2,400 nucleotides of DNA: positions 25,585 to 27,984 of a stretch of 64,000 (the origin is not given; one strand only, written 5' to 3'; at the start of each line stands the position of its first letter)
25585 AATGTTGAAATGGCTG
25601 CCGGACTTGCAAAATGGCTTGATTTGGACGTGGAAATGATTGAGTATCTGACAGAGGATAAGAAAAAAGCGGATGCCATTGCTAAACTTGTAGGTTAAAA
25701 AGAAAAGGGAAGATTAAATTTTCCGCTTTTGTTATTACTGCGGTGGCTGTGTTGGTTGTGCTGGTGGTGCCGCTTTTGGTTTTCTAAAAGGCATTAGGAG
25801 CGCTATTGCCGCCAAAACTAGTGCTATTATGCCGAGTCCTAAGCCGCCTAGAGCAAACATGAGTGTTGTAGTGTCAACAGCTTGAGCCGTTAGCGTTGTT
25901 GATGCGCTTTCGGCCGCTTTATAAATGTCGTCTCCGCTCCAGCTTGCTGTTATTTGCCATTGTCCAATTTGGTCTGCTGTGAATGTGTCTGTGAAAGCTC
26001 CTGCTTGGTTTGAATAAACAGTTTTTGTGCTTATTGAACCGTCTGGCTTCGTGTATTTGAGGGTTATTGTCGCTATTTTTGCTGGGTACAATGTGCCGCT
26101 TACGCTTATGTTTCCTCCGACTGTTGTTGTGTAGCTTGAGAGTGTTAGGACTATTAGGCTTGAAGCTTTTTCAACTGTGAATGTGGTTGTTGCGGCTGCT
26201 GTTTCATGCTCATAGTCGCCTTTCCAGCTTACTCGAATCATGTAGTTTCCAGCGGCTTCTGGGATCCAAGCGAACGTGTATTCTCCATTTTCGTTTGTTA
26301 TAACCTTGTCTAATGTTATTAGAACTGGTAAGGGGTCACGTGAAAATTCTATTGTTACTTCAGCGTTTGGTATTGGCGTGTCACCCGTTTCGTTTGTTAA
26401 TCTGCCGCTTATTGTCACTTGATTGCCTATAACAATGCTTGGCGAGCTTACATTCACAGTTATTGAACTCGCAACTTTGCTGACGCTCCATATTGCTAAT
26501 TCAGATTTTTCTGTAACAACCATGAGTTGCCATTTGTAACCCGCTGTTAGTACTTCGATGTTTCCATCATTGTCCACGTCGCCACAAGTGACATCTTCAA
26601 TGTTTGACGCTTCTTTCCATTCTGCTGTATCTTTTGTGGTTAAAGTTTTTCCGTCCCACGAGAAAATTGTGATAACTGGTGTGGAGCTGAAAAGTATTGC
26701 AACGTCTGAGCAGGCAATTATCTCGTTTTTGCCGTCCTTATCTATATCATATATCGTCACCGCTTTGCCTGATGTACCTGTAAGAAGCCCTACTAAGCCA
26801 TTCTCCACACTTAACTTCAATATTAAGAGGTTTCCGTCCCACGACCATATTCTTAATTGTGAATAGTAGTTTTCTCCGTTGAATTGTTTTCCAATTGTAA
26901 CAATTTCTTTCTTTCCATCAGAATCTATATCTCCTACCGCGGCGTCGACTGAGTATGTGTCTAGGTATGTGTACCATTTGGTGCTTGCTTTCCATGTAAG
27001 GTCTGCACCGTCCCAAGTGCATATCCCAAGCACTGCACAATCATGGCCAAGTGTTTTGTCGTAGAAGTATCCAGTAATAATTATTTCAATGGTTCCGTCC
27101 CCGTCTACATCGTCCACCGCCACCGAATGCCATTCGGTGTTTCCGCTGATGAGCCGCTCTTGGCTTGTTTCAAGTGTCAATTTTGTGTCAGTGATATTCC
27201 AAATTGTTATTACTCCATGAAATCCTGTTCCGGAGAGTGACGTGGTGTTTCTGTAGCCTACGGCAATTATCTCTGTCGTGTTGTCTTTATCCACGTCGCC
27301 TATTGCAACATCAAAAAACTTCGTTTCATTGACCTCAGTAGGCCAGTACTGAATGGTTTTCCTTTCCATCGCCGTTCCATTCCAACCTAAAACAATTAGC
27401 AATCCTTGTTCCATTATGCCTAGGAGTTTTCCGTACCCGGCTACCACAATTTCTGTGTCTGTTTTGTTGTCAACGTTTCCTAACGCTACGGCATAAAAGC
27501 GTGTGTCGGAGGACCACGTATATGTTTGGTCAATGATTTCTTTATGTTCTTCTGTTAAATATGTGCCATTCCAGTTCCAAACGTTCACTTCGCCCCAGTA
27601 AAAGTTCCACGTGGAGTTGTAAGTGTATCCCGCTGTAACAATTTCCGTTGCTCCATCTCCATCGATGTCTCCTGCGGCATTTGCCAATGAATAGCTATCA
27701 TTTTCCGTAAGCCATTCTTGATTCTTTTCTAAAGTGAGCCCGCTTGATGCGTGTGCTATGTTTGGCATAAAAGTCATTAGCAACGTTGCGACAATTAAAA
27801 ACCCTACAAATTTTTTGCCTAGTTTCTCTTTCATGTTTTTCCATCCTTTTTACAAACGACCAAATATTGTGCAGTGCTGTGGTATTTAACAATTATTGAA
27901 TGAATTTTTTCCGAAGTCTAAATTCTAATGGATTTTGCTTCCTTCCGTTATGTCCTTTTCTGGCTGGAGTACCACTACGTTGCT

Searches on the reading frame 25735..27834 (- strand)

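Call 61: search_protein_families(library=pfam, proteins=[window:25735-27834:-], max_evalue=1e-10)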
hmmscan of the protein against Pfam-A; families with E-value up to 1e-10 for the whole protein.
window:25735-27834:- (699 aa): 2 families
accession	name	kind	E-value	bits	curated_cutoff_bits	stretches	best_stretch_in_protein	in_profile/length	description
PF13517.12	FG-GAP_3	-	2e-18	67.2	26.9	0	363-429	1-60/61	FG-GAP-like repeat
PF16640.11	Big_3_5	-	1.7e-12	48.1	35.5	0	461-554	2-87/88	Bacterial Ig-like domain (group 3)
